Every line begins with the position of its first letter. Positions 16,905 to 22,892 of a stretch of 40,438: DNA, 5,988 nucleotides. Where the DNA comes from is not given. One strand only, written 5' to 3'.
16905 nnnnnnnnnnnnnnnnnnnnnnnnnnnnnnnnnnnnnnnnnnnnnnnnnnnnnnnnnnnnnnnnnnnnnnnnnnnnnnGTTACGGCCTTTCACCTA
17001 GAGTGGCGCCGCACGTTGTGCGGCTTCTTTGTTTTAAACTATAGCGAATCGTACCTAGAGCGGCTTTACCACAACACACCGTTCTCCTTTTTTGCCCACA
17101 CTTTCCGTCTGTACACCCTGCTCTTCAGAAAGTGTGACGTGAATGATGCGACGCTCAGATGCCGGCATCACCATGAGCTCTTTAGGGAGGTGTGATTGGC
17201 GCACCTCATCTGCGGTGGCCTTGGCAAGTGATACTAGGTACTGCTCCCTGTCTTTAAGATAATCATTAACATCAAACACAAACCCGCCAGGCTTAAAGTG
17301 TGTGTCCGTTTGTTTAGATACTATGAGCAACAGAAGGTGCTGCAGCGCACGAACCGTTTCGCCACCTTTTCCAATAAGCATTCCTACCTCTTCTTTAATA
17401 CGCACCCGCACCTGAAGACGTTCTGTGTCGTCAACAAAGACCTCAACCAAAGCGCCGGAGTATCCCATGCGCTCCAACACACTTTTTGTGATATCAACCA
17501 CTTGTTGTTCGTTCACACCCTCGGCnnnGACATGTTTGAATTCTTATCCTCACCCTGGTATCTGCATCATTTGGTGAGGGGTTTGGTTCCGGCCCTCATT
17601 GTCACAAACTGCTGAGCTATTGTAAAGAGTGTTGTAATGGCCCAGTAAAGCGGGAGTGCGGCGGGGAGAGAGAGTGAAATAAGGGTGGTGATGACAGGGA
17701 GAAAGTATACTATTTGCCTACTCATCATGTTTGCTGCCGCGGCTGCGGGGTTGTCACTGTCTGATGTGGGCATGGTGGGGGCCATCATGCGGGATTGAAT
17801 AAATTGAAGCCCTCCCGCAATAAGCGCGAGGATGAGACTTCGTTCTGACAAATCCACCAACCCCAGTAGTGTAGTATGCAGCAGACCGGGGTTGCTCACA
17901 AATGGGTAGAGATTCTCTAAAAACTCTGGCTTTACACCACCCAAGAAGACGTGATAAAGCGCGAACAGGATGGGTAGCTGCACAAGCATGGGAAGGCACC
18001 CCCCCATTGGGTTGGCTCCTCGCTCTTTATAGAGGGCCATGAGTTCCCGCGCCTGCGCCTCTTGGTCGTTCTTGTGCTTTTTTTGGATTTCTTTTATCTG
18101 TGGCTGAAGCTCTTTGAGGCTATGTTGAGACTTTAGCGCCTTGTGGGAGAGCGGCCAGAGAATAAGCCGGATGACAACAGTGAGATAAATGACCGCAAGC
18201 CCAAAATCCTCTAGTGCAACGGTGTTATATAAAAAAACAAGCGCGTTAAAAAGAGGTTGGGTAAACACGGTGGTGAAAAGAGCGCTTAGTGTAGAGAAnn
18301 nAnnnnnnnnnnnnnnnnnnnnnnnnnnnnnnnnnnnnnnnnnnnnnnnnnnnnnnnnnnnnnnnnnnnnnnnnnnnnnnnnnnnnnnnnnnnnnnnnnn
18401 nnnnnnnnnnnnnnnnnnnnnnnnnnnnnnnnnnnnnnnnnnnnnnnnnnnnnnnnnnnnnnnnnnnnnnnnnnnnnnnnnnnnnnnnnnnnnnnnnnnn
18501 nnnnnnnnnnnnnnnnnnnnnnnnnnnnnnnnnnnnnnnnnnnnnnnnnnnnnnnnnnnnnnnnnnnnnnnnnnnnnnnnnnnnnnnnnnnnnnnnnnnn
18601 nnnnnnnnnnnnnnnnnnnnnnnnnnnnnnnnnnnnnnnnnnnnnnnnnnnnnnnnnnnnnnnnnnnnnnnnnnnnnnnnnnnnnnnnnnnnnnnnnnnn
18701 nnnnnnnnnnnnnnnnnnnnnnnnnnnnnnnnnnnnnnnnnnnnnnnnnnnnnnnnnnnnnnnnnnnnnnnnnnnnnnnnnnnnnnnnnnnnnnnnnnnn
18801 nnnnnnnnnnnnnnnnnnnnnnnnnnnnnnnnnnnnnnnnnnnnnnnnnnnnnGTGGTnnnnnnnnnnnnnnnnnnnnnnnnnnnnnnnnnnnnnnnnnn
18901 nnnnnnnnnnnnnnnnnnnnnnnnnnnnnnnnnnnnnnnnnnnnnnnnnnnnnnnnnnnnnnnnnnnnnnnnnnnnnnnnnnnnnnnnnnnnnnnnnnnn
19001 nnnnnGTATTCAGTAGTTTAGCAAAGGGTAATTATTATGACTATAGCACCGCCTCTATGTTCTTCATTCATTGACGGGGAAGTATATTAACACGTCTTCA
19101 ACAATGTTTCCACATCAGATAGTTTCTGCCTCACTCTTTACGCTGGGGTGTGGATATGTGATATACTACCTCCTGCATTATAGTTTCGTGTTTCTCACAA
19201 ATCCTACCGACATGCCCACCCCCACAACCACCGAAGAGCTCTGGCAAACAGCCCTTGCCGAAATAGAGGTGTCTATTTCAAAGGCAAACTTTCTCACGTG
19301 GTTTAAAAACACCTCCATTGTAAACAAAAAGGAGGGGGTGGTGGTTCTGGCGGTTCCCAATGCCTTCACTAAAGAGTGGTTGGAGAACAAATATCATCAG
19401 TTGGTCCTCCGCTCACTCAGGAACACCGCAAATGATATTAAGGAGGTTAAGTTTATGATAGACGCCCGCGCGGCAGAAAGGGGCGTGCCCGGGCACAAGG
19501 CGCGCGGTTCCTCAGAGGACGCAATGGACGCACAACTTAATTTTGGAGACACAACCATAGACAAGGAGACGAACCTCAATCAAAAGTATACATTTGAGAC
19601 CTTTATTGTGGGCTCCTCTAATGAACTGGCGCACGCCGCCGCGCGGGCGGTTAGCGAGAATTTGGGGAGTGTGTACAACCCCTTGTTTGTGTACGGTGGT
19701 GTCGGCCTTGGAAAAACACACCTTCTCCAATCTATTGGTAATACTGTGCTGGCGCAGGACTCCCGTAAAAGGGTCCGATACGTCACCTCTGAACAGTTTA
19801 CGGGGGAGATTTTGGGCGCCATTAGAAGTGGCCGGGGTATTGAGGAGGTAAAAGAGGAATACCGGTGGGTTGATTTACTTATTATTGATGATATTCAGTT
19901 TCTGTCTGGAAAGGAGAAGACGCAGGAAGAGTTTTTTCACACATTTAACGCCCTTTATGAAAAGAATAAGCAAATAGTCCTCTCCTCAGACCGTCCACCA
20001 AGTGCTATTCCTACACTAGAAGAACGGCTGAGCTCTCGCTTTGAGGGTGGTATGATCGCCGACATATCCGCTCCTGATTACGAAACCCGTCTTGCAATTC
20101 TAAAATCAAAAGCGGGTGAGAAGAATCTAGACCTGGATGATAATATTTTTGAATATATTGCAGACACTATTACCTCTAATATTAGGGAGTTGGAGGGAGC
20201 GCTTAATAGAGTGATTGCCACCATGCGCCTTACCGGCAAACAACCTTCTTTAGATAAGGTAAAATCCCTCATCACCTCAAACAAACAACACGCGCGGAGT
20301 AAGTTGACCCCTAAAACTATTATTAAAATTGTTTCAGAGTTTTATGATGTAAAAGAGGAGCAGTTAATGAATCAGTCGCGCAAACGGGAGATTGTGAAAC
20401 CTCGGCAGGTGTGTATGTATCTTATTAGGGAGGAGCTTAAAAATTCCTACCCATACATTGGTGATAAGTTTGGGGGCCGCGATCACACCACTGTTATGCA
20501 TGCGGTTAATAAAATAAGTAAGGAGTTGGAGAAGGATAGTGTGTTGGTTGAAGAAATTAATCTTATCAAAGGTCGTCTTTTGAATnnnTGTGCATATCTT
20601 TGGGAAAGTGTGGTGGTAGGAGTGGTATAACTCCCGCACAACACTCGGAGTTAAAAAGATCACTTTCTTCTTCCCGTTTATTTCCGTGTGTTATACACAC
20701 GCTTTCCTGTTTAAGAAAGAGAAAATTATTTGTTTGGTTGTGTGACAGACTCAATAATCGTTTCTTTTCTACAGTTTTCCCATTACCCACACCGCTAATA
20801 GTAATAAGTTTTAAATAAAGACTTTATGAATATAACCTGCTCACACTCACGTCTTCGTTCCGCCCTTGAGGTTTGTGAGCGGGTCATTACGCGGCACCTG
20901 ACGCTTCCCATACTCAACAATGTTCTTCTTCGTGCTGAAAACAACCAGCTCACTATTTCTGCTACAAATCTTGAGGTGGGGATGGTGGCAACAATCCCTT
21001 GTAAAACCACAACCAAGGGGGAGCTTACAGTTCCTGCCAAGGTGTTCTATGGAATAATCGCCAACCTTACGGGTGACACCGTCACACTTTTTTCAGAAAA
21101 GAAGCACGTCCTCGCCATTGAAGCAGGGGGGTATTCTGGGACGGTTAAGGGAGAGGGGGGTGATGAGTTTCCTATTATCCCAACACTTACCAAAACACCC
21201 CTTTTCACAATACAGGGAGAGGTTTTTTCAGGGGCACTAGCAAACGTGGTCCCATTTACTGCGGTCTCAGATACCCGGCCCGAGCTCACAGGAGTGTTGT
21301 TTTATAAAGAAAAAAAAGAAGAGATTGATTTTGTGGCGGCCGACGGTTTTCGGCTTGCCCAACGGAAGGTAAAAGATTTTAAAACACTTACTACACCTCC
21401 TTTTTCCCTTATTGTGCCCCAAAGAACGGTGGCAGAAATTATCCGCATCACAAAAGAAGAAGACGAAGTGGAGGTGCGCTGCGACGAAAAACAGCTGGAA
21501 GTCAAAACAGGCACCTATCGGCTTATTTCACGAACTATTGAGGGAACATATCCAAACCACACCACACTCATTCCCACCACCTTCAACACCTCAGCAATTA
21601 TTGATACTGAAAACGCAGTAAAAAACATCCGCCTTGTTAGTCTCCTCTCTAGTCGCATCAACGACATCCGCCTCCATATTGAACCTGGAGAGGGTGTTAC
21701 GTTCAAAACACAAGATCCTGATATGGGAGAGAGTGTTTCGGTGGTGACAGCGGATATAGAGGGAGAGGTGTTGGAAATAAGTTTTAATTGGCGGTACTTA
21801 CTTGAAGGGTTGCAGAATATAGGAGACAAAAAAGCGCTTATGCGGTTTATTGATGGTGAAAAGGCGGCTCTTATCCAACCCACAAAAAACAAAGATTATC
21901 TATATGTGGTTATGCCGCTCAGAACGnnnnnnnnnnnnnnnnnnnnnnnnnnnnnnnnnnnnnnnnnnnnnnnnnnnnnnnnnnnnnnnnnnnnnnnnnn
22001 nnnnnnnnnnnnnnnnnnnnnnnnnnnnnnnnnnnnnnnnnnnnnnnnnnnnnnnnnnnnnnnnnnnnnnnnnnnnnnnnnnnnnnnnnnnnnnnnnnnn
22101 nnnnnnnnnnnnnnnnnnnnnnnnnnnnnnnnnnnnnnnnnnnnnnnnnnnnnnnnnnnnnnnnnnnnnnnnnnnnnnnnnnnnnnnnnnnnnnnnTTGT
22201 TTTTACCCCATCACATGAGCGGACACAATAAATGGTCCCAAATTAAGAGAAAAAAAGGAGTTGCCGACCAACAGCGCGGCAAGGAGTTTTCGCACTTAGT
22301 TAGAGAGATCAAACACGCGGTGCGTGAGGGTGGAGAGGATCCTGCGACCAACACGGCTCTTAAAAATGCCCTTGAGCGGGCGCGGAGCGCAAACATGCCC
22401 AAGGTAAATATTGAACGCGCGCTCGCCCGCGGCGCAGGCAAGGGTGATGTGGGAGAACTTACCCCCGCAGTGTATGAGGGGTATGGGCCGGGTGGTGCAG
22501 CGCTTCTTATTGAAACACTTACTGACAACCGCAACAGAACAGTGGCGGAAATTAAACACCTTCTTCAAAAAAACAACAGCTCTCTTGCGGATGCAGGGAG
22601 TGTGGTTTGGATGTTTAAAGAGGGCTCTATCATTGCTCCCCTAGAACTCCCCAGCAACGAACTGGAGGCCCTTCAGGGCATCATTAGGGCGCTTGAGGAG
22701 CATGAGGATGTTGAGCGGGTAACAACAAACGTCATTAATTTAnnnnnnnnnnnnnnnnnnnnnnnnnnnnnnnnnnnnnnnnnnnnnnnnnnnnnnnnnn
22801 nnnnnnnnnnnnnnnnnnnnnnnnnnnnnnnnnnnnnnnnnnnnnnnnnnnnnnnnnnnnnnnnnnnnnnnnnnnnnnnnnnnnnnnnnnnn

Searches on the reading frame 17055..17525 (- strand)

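Call 7: search_protein_families(library=pfam, proteins=[window:17055-17525:-], max_evalue=0.01)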
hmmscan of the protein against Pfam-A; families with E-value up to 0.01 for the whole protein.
window:17055-17525:- (156 aa): 4 families
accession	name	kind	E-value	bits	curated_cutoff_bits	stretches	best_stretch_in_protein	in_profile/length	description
PF01424.28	R3H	-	6.1e-11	42.6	26.8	1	97-155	3-60/60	R3H domain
PF13083.13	KH_KhpA-B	-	9.3e-09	35.5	32.1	1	11-74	6-67/73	KhpA/KhpB, KH domain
PF07650.23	KH_2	-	0.0012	19.1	22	1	28-68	17-57/78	KH domain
PF00013.35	KH_1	-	0.0055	16.9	21.5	1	40-62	3-26/66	KH domain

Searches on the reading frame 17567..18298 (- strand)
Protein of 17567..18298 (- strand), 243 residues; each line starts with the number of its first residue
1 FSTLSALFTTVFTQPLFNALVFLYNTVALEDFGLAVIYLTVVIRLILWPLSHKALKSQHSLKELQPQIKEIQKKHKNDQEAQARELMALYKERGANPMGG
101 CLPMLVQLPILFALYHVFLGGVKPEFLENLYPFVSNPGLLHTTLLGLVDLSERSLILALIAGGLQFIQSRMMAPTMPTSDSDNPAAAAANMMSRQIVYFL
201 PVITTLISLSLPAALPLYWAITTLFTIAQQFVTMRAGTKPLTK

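Call 7: search_protein_families(library=pfam, proteins=[window:17567-18298:-], max_evalue=0.01)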
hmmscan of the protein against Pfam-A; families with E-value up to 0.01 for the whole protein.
window:17567-18298:- (243 aa): 2 families
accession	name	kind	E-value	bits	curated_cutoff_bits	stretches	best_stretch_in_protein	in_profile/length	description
PF02096.25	60KD_IMP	-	5.4e-53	179.7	35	1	32-235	1-163/163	60Kd inner membrane protein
PF00558.24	Vpu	-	0.0099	16.1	24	0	32-98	7-78/81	Vpu protein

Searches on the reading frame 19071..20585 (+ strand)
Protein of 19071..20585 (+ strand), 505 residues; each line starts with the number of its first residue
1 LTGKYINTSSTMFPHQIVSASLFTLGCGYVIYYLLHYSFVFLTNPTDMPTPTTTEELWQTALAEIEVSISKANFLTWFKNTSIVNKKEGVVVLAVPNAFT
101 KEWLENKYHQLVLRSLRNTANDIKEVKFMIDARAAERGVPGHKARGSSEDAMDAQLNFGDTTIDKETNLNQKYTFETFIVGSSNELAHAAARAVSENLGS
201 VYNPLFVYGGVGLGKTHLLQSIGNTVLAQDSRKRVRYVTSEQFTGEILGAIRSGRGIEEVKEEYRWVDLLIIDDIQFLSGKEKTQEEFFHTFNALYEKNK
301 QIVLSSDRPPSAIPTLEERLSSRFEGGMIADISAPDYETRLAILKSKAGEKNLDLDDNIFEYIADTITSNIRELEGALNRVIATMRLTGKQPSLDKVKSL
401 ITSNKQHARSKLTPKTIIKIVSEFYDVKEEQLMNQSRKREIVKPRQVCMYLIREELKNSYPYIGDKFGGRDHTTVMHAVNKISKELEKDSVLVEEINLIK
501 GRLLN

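Call 7: search_protein_families(library=pfam, proteins=[window:19071-20585:+], max_evalue=0.01)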
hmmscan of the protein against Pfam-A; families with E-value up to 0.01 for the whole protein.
window:19071-20585:+ (505 aa): 9 families
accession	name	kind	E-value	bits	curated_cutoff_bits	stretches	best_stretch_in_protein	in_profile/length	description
PF00308.24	Bac_DnaA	-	3e-68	229.5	23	1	169-330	1-161/162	Bacterial DnaA ATPAse domain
PF08299.17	Bac_DnaA_C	-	1.9e-29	101.9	31.5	1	415-482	2-69/69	Bacterial dnaA protein helix-turn-helix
PF11638.13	DnaA_N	-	7.8e-14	51.6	24.6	1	55-117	1-64/65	DnaA N-terminal domain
PF01695.23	IstB_IS21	-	1.7e-09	38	24.1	1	206-308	96-194/238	IstB-like ATP binding protein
PF13401.12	AAA_22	-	5.6e-05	23.9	27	0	205-300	8-114/130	AAA domain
PF01637.24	ATPase_2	-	0.0019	18.5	33.2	0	201-307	19-117/225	ATPase domain predominantly from Archaea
PF22688.2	Hda_lid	-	0.0031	17.9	27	0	338-380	2-44/65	Hda, lid domain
PF13173.12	AAA_14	-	0.0053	17.2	27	0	204-306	4-97/129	AAA domain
PF00004.35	AAA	-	0.0078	17.1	21.2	0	206-324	2-127/131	ATPase family associated with various cellular activities (AAA)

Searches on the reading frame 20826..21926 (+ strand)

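Call 7: search_protein_families(library=pfam, proteins=[window:20826-21926:+], max_evalue=0.01)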
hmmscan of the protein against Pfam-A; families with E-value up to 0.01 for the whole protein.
window:20826-21926:+ (367 aa): 4 families
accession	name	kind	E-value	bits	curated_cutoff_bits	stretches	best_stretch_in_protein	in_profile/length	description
PF02768.20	DNA_pol3_beta_3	-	3.2e-25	88.7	27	1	247-366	2-121/121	DNA polymerase III beta subunit, C-terminal domain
PF00712.24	DNA_pol3_beta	-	8.7e-25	87.6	24.4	2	1-116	1-117/120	DNA polymerase III beta subunit, N-terminal domain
PF02767.21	DNA_pol3_beta_2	-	1.5e-22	80.5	27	1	131-244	4-116/116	DNA polymerase III beta subunit, central domain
PF20297.4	MSSS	-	0.0038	17.3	26.8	0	196-227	7-38/42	MutS2 and Smr-associated SH3 domain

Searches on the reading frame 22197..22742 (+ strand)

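Call 8: search_protein_families(library=pfam, proteins=[window:22197-22742:+], max_evalue=0.01)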
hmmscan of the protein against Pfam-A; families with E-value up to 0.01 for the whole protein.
window:22197-22742:+ (182 aa): 2 families
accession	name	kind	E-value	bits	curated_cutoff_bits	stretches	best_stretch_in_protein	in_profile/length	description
PF20772.2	TACO1_YebC_N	-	1.4e-28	99.6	36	1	11-82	1-73/73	TACO1/YebC protein N-terminal domain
PF01709.26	Transcrip_reg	-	2.4e-25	89.6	27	1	91-146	4-59/160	TACO1/YebC second and third domain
